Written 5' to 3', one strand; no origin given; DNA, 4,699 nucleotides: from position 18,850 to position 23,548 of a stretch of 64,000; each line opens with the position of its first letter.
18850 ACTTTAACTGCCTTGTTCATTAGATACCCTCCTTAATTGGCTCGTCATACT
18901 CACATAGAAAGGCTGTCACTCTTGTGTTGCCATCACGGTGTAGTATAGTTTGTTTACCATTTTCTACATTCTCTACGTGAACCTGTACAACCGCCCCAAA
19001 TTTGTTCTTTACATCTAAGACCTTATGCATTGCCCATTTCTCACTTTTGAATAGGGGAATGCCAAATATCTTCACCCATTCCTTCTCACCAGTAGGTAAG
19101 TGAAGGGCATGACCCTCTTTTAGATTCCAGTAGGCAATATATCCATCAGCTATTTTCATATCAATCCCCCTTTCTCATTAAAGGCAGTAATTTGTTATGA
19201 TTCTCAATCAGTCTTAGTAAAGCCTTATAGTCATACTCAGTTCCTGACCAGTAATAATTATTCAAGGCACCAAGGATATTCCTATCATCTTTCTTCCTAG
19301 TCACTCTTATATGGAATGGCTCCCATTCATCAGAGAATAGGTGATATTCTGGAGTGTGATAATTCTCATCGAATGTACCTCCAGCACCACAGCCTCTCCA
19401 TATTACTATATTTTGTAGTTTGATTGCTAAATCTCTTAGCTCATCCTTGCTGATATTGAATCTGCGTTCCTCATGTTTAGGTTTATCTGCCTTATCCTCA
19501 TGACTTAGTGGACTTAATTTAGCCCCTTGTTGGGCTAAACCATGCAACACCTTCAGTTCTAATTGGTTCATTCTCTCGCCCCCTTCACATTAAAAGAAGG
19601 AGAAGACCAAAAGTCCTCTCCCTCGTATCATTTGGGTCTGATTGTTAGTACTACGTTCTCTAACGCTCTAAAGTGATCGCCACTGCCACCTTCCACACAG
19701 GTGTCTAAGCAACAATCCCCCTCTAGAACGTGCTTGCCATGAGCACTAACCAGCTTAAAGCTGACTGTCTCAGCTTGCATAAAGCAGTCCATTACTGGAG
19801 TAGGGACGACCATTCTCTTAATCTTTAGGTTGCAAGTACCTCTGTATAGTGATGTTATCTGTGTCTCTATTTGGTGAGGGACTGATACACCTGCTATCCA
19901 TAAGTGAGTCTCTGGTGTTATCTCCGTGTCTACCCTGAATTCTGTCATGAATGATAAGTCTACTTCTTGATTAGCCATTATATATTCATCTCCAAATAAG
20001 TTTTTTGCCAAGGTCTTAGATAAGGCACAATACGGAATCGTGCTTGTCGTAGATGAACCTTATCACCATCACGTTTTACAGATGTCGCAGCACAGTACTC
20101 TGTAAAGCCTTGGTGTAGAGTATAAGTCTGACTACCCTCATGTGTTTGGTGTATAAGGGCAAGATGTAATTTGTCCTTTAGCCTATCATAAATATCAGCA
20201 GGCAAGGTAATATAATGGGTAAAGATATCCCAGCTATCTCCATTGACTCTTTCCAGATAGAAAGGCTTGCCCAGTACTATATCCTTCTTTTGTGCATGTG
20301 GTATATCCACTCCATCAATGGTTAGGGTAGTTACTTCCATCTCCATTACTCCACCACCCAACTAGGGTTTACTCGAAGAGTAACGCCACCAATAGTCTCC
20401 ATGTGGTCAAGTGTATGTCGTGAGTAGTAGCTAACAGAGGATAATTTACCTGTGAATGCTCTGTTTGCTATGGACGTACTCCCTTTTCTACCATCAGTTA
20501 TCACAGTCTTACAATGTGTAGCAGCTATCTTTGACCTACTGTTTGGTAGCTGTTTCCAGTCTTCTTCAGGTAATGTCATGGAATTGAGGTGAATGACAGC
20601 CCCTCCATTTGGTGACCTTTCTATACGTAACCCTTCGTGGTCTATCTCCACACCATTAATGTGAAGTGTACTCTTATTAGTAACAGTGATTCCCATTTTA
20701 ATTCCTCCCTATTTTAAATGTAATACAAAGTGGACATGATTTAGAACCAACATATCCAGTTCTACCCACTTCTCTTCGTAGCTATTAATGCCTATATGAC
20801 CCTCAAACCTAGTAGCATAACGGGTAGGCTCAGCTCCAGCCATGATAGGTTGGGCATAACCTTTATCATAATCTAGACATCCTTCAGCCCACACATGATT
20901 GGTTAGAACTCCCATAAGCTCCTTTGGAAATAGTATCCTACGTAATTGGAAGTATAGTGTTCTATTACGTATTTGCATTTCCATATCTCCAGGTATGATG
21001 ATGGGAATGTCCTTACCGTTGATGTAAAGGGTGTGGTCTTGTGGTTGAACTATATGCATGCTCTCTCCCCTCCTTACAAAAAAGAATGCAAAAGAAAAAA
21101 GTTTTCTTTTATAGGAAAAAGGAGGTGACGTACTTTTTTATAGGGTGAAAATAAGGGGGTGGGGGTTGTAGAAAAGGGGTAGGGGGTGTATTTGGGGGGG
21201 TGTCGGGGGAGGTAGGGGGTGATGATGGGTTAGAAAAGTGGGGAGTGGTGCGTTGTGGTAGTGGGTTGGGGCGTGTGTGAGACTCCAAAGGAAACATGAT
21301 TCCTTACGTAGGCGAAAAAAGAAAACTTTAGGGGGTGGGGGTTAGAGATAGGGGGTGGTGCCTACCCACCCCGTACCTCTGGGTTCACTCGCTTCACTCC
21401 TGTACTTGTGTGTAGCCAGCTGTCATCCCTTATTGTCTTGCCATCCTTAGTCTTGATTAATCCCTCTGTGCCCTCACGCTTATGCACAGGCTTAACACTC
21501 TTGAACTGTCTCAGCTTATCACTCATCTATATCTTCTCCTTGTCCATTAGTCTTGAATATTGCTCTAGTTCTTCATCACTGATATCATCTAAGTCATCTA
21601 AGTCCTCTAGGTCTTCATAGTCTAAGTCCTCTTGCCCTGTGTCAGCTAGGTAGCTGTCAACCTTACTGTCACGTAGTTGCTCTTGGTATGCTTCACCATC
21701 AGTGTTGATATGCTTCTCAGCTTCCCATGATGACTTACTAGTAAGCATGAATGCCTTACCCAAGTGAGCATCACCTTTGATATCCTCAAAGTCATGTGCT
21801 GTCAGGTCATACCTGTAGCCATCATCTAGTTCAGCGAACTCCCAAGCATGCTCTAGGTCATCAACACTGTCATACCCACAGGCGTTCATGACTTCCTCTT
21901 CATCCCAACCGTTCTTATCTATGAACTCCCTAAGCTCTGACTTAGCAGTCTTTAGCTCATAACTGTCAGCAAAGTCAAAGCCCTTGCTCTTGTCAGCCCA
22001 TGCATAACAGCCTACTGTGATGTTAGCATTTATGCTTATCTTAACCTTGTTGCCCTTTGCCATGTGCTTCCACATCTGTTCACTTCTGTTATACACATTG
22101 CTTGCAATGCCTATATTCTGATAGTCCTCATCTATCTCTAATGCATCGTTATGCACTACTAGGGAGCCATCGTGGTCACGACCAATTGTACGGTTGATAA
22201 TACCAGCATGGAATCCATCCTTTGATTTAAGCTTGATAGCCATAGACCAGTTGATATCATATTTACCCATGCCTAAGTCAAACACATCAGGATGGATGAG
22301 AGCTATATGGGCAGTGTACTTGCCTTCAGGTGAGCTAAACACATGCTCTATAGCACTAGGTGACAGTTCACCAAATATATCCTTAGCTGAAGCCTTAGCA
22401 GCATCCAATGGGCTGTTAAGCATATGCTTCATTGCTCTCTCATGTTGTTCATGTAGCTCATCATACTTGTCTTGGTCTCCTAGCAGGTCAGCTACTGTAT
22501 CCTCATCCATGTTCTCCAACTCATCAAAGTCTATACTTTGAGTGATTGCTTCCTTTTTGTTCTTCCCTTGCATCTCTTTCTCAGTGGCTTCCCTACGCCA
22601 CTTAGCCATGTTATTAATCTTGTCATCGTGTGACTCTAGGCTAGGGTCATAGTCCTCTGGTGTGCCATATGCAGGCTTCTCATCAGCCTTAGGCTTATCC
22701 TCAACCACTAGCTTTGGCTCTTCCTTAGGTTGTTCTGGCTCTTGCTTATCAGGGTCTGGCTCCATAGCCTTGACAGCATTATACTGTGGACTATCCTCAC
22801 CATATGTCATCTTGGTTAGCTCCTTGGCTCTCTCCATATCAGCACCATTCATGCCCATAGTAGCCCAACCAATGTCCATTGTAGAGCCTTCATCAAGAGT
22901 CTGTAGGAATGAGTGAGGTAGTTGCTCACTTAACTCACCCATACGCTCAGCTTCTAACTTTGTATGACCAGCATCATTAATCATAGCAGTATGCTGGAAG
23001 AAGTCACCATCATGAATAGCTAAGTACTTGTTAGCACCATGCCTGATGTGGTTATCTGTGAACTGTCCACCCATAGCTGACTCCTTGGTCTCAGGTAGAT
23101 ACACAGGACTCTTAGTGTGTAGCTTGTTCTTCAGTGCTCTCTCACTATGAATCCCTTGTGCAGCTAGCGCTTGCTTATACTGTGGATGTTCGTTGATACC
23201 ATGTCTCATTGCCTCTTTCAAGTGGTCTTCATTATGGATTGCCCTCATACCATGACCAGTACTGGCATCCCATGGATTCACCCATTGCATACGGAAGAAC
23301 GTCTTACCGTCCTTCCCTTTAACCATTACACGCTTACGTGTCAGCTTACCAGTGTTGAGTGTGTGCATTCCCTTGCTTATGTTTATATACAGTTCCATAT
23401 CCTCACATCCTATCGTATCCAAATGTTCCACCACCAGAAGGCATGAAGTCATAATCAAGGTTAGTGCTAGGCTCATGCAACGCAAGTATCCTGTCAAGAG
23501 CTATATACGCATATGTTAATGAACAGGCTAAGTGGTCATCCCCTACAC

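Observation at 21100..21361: A 260-bp G-tract repeat island (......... x4-5) next to the packaging genes in a ~38% GC genome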

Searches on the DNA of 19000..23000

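Call 5: search_rna_families(source=window, start=19000, end=23000, threshold=evalue, max_evalue=1)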
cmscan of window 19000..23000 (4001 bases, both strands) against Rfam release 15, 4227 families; matches with E-value up to 1: 2.
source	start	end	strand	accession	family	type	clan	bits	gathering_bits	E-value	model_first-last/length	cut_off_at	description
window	20206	20283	-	RF00898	mir-242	Gene; miRNA;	-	22.6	54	0.32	1-77/77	no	mir-242 microRNA precursor family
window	21088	21107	-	RF00489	ctRNA_p42d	Gene; antisense;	-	20.7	50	0.5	1-46/46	no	ctRNA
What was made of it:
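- On Known RNA family (Rfam 15): The only match touching the island was a sub-threshold partial ctRNA hit at 21088-21107 (E=0.5, 20.7 bits against a gathering score of 50; call 5).
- There is no Rfam match (call 5).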

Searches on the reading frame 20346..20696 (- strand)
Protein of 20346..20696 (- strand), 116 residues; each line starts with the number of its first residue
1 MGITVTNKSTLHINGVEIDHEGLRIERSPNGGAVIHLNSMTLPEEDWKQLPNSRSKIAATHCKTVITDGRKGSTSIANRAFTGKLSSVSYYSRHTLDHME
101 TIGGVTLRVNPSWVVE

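Call 72: search_protein_families(library=phrogs, proteins=[window:20346-20696:-], max_evalue=0.001)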
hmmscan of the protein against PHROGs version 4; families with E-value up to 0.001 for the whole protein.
window:20346-20696:- (116 aa): 1 family
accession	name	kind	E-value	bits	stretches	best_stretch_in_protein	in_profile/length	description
phrog_25583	-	unknown function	6e-67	223.8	1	1-116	1-116/116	-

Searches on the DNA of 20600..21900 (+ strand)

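Call 4: search_dna_similar(query=window:20600-21900:+, collection=phages, mode=near, max_rows=30)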
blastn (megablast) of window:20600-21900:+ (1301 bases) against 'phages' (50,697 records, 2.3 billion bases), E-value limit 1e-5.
Records with a match: 6; places in all: 6; records where one place covers at least 80% of the query: 4.
Best place of each record, by identity: 80-90% 6.
By first word of the organism name: Bacillus 6.
By host as written in the record: Bacillus cereus BGSC 6E1 2; Bacillus cereus 2; Bacillus cereus HER1399 2.
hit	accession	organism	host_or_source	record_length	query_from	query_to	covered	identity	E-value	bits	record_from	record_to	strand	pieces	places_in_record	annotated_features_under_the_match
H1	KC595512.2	Bacillus phage JL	Bacillus cereus BGSC 6E1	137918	1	1301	100%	83.7%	0e+0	1205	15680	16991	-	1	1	although not included in this record, this repeat region also exists ... | hypothetical protein (x5)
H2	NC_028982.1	Bacillus phage JL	Bacillus cereus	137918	1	1301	100%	83.7%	0e+0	1205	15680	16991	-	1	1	although not included in this record, this repeat region also exists ... | hypothetical protein (x5)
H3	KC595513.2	Bacillus phage Shanette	Bacillus cereus BGSC 6E1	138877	1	1301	100%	82.7%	0e+0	1129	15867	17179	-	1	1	although not included in this record, this repeat region also exists ... | hypothetical protein (x5)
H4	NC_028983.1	Bacillus phage Shanette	Bacillus cereus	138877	1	1301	100%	82.7%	0e+0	1129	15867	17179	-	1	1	although not included in this record, this repeat region also exists ... | hypothetical protein (x5)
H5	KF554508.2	Bacillus phage CP-51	Bacillus cereus HER1399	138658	458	1295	64%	81.4%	0e+0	675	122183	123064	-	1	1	hypothetical protein (x4)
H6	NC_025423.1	Bacillus phage CP-51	Bacillus cereus HER1399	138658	458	1295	64%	81.4%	0e+0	675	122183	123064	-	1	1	hypothetical protein (x4)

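Call 7: get_annotated_region(hit=H1, flank=6000)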
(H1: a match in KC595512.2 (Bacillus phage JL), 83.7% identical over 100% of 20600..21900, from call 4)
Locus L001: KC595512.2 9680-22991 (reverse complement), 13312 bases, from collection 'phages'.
description: Bacillus phage JL, complete genome.
organism: Bacillus phage JL (NCBI taxid 1296655)
taxonomy: Viruses; Duplodnaviria; Heunggongvirae; Uroviricota; Caudoviricetes; Herelleviridae; Spounavirinae; Siminovitchvirus; Siminovitchvirus JL
host: Bacillus cereus BGSC 6E1; source: soil; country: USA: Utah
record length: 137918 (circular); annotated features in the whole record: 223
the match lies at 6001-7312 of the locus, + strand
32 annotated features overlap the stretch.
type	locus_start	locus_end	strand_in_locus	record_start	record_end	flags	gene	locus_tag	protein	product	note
CDS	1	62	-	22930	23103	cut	-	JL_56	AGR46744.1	hypothetical protein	gp56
CDS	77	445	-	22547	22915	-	-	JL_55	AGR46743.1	hypothetical protein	gp55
CDS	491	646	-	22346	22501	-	-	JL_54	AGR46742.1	hypothetical protein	gp54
CDS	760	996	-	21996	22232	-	-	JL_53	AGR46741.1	hypothetical protein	gp53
CDS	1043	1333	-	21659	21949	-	-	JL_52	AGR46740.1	hypothetical protein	gp52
CDS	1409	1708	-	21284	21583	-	-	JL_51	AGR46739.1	hypothetical protein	gp51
CDS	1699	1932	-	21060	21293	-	-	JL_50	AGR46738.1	hypothetical protein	gp50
CDS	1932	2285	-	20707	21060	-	-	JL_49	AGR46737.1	hypothetical protein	gp49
CDS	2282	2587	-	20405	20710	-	-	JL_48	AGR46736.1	hypothetical protein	gp48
CDS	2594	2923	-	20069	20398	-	-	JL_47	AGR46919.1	hypothetical protein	gp47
CDS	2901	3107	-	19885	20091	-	-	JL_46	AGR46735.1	hypothetical protein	gp46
CDS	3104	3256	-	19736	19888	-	-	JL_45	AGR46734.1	hypothetical protein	gp45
CDS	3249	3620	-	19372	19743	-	-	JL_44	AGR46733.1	hypothetical protein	gp44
CDS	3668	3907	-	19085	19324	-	-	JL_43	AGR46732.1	hypothetical protein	gp43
CDS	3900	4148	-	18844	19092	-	-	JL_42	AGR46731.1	hypothetical protein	gp42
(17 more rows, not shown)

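Call 8: get_annotated_region(hit=H5, flank=6000)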
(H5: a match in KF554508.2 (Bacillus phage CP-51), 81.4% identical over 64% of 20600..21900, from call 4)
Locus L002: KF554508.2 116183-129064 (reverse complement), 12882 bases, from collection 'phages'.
description: Bacillus phage CP-51, complete genome.
organism: Bacillus phage CP-51 (NCBI taxid 1391188)
taxonomy: Viruses; Duplodnaviria; Heunggongvirae; Uroviricota; Caudoviricetes; Herelleviridae; Spounavirinae; Siminovitchvirus; Siminovitchvirus CP51
host: Bacillus cereus HER1399; source: soil; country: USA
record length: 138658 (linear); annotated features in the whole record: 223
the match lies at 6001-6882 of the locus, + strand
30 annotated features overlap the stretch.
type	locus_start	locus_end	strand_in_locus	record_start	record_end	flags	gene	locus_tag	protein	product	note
CDS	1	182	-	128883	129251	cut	-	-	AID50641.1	hypothetical protein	gp218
CDS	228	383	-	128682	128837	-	-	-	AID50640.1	hypothetical protein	gp217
CDS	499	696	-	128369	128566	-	-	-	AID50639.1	hypothetical protein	gp216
CDS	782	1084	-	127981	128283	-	-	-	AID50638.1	hypothetical protein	gp215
CDS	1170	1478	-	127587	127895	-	-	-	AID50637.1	hypothetical protein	gp214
CDS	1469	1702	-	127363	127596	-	-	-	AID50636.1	hypothetical protein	gp213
CDS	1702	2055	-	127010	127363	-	-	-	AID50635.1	hypothetical protein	gp212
CDS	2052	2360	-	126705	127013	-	-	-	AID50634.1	hypothetical protein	gp211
CDS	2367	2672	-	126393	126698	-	-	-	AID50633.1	hypothetical protein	gp210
CDS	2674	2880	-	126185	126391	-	-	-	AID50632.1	hypothetical protein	gp209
CDS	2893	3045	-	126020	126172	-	-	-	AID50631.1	hypothetical protein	gp208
CDS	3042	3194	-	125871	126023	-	-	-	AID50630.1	hypothetical protein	gp207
CDS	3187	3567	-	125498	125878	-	-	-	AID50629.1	hypothetical protein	gp206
CDS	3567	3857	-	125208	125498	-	-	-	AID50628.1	hypothetical protein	gp205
CDS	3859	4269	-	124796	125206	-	-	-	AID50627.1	hypothetical protein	gp204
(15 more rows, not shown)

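Call 28: get_annotated_region(hit=H3, flank=1500)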
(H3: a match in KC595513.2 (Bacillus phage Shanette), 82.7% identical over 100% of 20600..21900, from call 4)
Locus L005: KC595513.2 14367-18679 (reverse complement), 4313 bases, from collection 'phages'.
description: Bacillus phage Shanette, complete genome.
organism: Bacillus phage Shanette (NCBI taxid 1296656)
taxonomy: Viruses; Duplodnaviria; Heunggongvirae; Uroviricota; Caudoviricetes; Herelleviridae; Spounavirinae; Siminovitchvirus; Siminovitchvirus shanette
host: Bacillus cereus BGSC 6E1; source: soil; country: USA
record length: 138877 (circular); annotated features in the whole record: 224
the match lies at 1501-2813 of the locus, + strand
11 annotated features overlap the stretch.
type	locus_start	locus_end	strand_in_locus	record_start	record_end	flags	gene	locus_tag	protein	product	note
CDS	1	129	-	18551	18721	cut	-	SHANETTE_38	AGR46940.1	pyruvate ferredoxin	gp38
CDS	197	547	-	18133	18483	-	-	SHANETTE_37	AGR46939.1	hypothetical protein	gp37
CDS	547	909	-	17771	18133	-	-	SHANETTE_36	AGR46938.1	hypothetical protein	gp36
CDS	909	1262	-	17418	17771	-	-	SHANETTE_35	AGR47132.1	hypothetical protein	gp35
CDS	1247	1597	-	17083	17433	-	-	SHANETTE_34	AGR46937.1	hypothetical protein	gp34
CDS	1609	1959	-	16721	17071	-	-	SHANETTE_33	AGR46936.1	hypothetical protein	gp33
CDS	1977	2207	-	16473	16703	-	-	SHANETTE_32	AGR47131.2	hypothetical protein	gp32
repeat_region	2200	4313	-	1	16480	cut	-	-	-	-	although not included in this record, this repeat region also exists at the end of the genome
CDS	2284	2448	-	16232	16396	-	-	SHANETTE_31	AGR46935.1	hypothetical protein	gp31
CDS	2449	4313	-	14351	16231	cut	-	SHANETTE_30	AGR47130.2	hypothetical protein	gp30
CDS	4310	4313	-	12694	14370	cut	-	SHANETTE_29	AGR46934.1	terminase large subunit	gp29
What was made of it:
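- ORFs are annotated here in JL, Shanette and CP-51 (calls 7, 8, 28).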

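Call 41: search_dna_similar(query=window:21060-21420:+, collection=phages, mode=distant, max_rows=40, max_evalue=0.01)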
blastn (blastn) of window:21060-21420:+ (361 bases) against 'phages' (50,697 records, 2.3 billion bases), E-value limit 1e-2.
Records with a match: 6; places in all: 6; records where one place covers at least 80% of the query: 6.
Best place of each record, by identity: 80-90% 4; 60-80% 2.
By first word of the organism name: Bacillus 6.
By host as written in the record: Bacillus cereus BGSC 6E1 2; Bacillus cereus 2; Bacillus cereus HER1399 2.
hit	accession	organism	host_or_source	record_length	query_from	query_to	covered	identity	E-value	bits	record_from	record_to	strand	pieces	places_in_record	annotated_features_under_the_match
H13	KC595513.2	Bacillus phage Shanette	Bacillus cereus BGSC 6E1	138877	1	359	99%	81.5%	1e-95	354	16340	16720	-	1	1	hypothetical protein (x2) | although not included in this record, this repeat region also exists ...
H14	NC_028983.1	Bacillus phage Shanette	Bacillus cereus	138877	1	359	99%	81.5%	1e-95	354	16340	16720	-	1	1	hypothetical protein (x2) | although not included in this record, this repeat region also exists ...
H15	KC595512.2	Bacillus phage JL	Bacillus cereus BGSC 6E1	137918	1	359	99%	81.2%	1e-94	352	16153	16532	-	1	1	hypothetical protein (x2) | although not included in this record, this repeat region also exists ...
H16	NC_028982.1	Bacillus phage JL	Bacillus cereus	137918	1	359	99%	81.2%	1e-94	352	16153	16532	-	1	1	hypothetical protein (x2) | although not included in this record, this repeat region also exists ...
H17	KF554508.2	Bacillus phage CP-51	Bacillus cereus HER1399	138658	5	361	99%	79.2%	1e-82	312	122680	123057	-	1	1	hypothetical protein (x2)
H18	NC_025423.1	Bacillus phage CP-51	Bacillus cereus HER1399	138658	5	361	99%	79.2%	1e-82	312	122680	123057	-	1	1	hypothetical protein (x2)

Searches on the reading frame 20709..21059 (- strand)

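Call 72: search_protein_families(library=phrogs, proteins=[window:20709-21059:-], max_evalue=0.001)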
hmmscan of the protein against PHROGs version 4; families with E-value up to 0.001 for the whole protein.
window:20709-21059:- (116 aa): 1 family
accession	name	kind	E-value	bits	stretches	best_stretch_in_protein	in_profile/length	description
phrog_26320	-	unknown function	3.4e-55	186.5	1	1-115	1-115/116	-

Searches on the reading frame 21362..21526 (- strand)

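Call 72: search_protein_families(library=phrogs, proteins=[window:21362-21526:-], max_evalue=0.001)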
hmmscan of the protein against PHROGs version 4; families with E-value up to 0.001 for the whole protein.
window:21362-21526:- (54 aa): 1 family
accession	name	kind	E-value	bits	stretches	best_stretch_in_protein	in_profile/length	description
phrog_22736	-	unknown function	1.8e-40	137.7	1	1-54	1-54/54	-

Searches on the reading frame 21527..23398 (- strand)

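Call 72: search_protein_families(library=phrogs, proteins=[window:21527-23398:-], max_evalue=0.001)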
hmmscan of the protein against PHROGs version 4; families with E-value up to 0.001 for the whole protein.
window:21527-23398:- (623 aa): 5 families
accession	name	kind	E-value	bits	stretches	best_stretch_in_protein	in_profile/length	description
phrog_27103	-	unknown function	0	1332.4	1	1-623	9-626/626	-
phrog_25452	-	unknown function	3.1e-62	212.1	2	328-568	183-420/437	-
phrog_26588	-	DNA, RNA and nucleotide metabolism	3.7e-11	42.9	1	5-61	208-262/932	ParB-like partition nuclease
phrog_23829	-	unknown function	2.3e-08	33.5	1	7-60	69-121/1086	-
phrog_4611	-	head and packaging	2.4e-07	30.5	1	426-562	525-677/710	minor head protein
